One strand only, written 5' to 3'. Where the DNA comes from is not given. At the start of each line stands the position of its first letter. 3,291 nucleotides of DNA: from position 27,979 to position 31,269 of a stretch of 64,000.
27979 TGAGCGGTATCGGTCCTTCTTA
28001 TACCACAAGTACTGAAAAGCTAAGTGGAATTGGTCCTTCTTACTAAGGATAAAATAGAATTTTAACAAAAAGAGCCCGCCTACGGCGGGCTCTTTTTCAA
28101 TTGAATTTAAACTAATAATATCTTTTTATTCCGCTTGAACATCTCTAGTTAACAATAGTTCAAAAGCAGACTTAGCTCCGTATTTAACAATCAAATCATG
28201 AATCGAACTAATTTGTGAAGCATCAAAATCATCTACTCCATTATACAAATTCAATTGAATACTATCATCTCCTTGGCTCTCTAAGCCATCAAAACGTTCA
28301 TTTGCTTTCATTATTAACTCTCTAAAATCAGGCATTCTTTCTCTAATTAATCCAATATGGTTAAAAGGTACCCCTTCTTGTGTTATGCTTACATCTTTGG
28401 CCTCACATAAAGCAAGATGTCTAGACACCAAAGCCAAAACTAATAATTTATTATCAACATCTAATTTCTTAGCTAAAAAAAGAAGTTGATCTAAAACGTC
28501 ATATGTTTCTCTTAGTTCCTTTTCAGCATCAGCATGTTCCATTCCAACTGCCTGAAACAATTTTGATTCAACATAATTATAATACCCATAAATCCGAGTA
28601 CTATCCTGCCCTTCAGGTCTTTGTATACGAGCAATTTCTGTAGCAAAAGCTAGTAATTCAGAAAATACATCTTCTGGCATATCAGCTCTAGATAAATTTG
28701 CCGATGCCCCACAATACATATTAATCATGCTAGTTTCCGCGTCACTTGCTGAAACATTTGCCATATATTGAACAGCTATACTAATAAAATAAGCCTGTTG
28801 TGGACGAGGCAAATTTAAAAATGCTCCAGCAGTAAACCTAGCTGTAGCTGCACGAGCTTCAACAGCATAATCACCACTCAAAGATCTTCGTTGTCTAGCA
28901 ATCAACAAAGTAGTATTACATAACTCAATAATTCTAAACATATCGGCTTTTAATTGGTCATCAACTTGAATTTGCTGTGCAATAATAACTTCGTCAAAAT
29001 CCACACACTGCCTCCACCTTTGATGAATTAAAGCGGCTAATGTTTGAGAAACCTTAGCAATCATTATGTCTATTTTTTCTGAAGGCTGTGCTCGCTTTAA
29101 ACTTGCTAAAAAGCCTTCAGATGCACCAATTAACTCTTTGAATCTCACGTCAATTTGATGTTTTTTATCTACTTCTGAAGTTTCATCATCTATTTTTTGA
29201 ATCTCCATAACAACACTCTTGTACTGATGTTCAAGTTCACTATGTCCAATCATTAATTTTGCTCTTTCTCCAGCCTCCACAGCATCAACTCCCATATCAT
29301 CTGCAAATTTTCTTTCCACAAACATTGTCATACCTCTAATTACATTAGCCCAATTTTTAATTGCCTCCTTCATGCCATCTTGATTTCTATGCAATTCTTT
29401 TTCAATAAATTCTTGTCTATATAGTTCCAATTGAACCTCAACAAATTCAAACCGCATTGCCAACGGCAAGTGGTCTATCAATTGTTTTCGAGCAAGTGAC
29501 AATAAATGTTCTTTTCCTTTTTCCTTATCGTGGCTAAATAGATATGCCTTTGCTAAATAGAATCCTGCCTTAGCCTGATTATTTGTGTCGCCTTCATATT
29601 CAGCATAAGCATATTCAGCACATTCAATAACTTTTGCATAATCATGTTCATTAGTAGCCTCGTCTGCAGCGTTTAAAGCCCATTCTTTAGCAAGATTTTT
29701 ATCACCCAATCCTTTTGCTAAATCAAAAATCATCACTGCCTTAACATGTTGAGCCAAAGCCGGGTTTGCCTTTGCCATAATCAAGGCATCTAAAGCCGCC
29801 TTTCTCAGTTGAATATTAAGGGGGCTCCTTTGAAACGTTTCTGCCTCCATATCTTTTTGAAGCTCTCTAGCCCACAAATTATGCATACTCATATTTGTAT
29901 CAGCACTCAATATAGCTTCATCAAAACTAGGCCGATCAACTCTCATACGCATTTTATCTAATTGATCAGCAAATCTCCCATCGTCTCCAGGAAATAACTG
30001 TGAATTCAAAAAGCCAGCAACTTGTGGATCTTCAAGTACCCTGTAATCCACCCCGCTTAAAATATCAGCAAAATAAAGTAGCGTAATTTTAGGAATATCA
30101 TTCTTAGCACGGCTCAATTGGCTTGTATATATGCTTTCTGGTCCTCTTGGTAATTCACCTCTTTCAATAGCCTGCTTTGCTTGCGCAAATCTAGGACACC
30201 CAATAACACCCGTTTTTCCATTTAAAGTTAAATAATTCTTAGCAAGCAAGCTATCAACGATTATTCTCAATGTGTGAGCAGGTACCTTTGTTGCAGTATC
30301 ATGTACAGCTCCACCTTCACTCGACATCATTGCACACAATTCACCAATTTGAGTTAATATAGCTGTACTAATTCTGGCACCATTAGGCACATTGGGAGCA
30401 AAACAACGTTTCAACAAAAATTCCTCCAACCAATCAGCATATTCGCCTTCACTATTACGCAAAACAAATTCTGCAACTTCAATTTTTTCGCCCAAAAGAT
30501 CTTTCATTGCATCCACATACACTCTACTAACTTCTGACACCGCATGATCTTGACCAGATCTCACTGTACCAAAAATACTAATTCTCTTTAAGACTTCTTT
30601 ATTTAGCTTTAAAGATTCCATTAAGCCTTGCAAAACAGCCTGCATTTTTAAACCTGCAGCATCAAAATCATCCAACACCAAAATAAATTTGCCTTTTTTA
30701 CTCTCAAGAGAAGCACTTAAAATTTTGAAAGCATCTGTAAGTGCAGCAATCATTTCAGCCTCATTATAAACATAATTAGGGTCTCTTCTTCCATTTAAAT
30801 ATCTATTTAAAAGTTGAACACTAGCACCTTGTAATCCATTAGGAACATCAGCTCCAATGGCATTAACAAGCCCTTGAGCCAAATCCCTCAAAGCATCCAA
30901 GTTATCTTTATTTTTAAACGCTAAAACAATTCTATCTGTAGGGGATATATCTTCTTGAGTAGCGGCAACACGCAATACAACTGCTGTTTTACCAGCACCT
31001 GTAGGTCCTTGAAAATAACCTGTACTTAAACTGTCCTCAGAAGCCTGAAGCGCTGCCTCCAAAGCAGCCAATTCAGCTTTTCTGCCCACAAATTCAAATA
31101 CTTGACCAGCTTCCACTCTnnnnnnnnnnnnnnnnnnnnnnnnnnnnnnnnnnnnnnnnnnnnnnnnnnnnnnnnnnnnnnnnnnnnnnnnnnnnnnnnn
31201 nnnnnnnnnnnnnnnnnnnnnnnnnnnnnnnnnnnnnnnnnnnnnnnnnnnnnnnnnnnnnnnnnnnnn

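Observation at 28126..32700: Stand-alone 1524-aa STAND/AAA_16 NTPase with a novel ~530-aa N-terminal region and TPR-like C-terminus (Avs/NLR-like architecture)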

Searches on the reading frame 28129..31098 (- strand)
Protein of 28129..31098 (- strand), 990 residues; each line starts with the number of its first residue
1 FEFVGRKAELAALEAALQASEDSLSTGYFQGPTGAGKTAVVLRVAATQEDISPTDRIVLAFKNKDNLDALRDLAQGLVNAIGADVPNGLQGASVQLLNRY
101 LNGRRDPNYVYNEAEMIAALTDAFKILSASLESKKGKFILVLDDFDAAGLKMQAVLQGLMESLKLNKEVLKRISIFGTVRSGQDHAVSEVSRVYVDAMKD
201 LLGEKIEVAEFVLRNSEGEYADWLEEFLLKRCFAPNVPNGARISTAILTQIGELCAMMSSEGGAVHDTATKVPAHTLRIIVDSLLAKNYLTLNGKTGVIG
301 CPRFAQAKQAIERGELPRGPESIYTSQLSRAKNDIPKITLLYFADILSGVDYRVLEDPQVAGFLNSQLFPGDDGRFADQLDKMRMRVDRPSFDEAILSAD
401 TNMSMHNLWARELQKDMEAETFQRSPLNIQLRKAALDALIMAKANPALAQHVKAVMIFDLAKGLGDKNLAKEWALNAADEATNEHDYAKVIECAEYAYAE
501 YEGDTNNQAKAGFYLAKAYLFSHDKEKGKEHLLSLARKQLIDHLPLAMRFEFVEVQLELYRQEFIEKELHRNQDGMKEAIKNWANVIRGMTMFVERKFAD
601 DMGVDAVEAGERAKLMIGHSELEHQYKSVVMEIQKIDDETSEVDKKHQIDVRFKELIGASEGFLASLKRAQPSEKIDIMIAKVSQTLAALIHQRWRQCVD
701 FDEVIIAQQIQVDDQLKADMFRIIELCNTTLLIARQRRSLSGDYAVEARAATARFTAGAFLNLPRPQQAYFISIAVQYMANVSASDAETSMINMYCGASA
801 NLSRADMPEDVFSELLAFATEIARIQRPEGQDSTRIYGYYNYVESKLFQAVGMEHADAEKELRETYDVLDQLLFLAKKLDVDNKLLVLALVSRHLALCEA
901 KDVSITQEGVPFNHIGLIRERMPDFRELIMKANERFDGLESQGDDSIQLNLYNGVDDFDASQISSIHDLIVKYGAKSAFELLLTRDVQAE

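Call 27: find_homologous_proteins(query=window:28129-31098:-, max_evalue=0.01)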
Query seq(990 aa) (990 aa): 1 proteins with E <= 0.01 among 8000 candidates.
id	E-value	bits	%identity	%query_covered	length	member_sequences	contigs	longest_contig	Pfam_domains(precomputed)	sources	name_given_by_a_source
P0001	0.0e+0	2182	100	100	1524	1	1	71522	PF13191.13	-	-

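Call 68: predict_structure(protein=window:28129-31095:-)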
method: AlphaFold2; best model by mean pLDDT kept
length: 989 residues; sequences in the alignment: 1
mean_pLDDT: 40.4   pTM: 0.27
mean pLDDT of the five models: 40.4, 36.0, 34.8, 34.6, 31.7
residues with pLDDT >= 90: 0; 70-90: 32; 50-70: 120; < 50: 837
segments of 3 or more residues with pLDDT < 50: 1-66, 81-88, 103-109, 129-154, 161-444, 535-622, 635-659, 669-989
pLDDT, mean of each block of 10 residues (from residue 1): 32 33 31 31 31 35 47 52 46 54 43 54 53 43 40 50 46 38 36 39 34 32 37 31 32 33 31 33 29 25 33 30 27 29 32 34 36 36 32 29 34 39 42 42 50 62 70 72 62 83 67 64 58 45 37 38 37 44 47 46 44 43 49 48 42 48 50 43 41 37 31 42 40 35 33 37 40 36 36 36 36 38 34 34 38 38 40 40 39 34 32 34 37 37 31 36 36 38 32
secondary structure, 60 per line:
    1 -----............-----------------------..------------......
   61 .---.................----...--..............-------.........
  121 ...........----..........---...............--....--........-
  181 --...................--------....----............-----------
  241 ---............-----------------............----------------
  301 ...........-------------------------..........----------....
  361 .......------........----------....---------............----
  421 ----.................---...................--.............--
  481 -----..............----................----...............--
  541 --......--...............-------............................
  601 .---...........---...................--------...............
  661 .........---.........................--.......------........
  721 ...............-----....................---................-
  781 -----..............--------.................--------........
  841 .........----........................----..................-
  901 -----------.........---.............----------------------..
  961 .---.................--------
elements in order (helices of 4 or more, strands of 3 or more residues): H6-17 E55-61 H65-81 H91-104 H112-131 E136-145 H149-163 H166-169 E172-179 H183-201 E210-213 H218-229 H244-255 H273-284 H301-311 H337-346 H357-367 H374-381 H392-395 H405-416 H425-441 H445-463 H466-478 H486-499 H504-519 H524-538 H543-548 H551-565 H573-601 H605-615 H619-637 H646-669 H673-697 H700-706 H713-735 H741-760 H764-779 H786-799 H808-824 H833-849 H854-877 H882-899 H912-920 H924-936 H965-981

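Call 72: fold_search(model_id=the predicted structure, library=pdb)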
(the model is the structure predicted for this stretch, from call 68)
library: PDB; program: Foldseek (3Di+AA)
matches with E <= 10: 884; with E <= 0.001: 1
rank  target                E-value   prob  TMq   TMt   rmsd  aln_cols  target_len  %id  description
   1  7t7t_B                5.0e-04  0.96  0.09  0.17  24.4       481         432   14  Structure of TSK/BRU1 bound to histone H3.1 (released 2022-03-30)
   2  9f44_A                1.2e-03  0.60  0.10  0.06  36.8      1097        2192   11  cryo-EM structure of LST2 TOS peptide bound to human mTOR complex 1 (released 2024-08-14)
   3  7x9r                  3.1e-03  0.75  0.09  0.14  27.2       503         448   14  Crystal structure of the antirepressor GmaR (released 2022-11-09)
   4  9rtt_Q                4.4e-03  0.41  0.10  0.11  44.8      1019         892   12  Activated Elongation Complex with IWS1 and ELOF1 (released 2025-09-03)
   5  7t7t_A                5.0e-03  0.75  0.09  0.15  25.7       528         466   13  Structure of TSK/BRU1 bound to histone H3.1 (released 2022-03-30)
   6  5h7c_A                1.3e-02  0.54  0.08  0.14  19.5       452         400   13  Crystal structure of a repeat protein with two Protein A-DHR14 repeat modules (released 2017-06-28)
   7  9hm7                  1.3e-02  0.57  0.13  0.10  34.2       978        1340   12  Cryo-EM structure of apo human separase with the mutation C2029S (released 2025-09-03)
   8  7dkh_I                1.5e-02  0.57  0.14  0.15  37.0       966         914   11  Crystal structure of the Ctr9/Paf1/Cdc73/Rtf1 quaternary complex (released 2021-11-24)
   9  5h7c_C                1.5e-02  0.54  0.08  0.15  20.3       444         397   14  Crystal structure of a repeat protein with two Protein A-DHR14 repeat modules (released 2017-06-28)
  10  6sb0_A                1.8e-02  0.28  0.11  0.07  36.7      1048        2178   12  cryo-EM structure of mTORC1 bound to PRAS40-fused active RagA/C GTPases (released 2019-10-16)
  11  9nly_I                2.2e-02  0.93  0.09  0.27  15.7       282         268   16  Y20S (Sec18-Sec17-Sec9-Sso1-Snc1) EDTA - Class 7 (released 2025-10-01)
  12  9nly_H                2.3e-02  1.00  0.13  0.34  10.2       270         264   12  Y20S (Sec18-Sec17-Sec9-Sso1-Snc1) EDTA - Class 7 (released 2025-10-01)
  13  3sf4_B                2.3e-02  0.99  0.17  0.38  14.2       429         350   14  Crystal structure of the complex between the conserved cell polarity proteins Inscuteable and LGN (released 2011-11-23)
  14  8v3b_a                2.3e-02  0.75  0.11  0.20  20.9       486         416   14  Computational Designed Nanocage O43_129_+4 (released 2024-03-13)
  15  1w3b_B                2.3e-02  0.60  0.10  0.19  19.0       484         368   13  The superhelical TPR domain of O-linked GlcNAc transferase reveals structural similarities to importin alpha. (released 2004-09-09)
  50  6mfv_A                9.4e-02  0.41  0.13  0.19  27.2       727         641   12  Crystal structure of the Signal Transduction ATPase with Numerous Domains (STAND) protein with a tetratricopeptide rep (released 2019-02-20)
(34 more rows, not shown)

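Call 96: search_dna_similar(query=window:28129-31095:-, collection=plasmids, mode=protein, max_evalue=10, max_rows=15)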
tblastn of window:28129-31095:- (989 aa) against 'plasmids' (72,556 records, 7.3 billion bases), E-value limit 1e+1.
Records with a match: 1; places in all: 1; records where one place covers at least 80% of the query: 0.
Best place of each record, by identity: <60% 1.
By first word of the organism name: Acidiphilium 1.
By predicted mobility (MOB-suite, as given by PLSDB): conjugative 1.
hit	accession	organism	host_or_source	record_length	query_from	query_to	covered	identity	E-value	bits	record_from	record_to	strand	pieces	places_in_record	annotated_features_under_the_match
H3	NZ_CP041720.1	Acidiphilium multivorum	Cell culture,activated sludge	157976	30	173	15%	26.9%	7e+0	38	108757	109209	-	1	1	ATP-binding protein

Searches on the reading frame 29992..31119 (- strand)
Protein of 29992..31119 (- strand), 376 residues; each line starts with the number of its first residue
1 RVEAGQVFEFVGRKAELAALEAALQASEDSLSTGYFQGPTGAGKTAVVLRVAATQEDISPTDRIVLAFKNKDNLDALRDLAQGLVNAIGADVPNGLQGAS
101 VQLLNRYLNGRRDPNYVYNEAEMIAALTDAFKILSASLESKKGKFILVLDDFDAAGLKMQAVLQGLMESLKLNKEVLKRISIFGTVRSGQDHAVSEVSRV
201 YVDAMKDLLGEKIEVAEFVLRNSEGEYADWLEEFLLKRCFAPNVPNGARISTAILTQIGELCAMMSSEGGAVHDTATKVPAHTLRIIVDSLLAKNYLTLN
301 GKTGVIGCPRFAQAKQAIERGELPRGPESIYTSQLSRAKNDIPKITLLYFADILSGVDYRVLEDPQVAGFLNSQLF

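Call 93: search_solved_structures(query=window:29992-31119:-, max_evalue=10, show_alignments=3)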
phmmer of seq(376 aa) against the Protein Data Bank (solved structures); distinct sequences matched with E-value up to 10: 4.
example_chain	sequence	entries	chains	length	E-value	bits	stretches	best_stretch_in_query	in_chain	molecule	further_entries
3hiu_A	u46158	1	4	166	0.27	13.7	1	111-233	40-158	Uncharacterized protein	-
1vfr_A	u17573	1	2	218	0.44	13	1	103-160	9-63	NAD(P)H:FMN OXIDOREDUCTASE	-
1v5y_A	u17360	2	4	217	0.45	13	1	103-160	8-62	Major NAD(P)H-flavin oxidoreductase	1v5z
5h4v_A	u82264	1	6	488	0.64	12.4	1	14-82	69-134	Glutamate--tRNA ligase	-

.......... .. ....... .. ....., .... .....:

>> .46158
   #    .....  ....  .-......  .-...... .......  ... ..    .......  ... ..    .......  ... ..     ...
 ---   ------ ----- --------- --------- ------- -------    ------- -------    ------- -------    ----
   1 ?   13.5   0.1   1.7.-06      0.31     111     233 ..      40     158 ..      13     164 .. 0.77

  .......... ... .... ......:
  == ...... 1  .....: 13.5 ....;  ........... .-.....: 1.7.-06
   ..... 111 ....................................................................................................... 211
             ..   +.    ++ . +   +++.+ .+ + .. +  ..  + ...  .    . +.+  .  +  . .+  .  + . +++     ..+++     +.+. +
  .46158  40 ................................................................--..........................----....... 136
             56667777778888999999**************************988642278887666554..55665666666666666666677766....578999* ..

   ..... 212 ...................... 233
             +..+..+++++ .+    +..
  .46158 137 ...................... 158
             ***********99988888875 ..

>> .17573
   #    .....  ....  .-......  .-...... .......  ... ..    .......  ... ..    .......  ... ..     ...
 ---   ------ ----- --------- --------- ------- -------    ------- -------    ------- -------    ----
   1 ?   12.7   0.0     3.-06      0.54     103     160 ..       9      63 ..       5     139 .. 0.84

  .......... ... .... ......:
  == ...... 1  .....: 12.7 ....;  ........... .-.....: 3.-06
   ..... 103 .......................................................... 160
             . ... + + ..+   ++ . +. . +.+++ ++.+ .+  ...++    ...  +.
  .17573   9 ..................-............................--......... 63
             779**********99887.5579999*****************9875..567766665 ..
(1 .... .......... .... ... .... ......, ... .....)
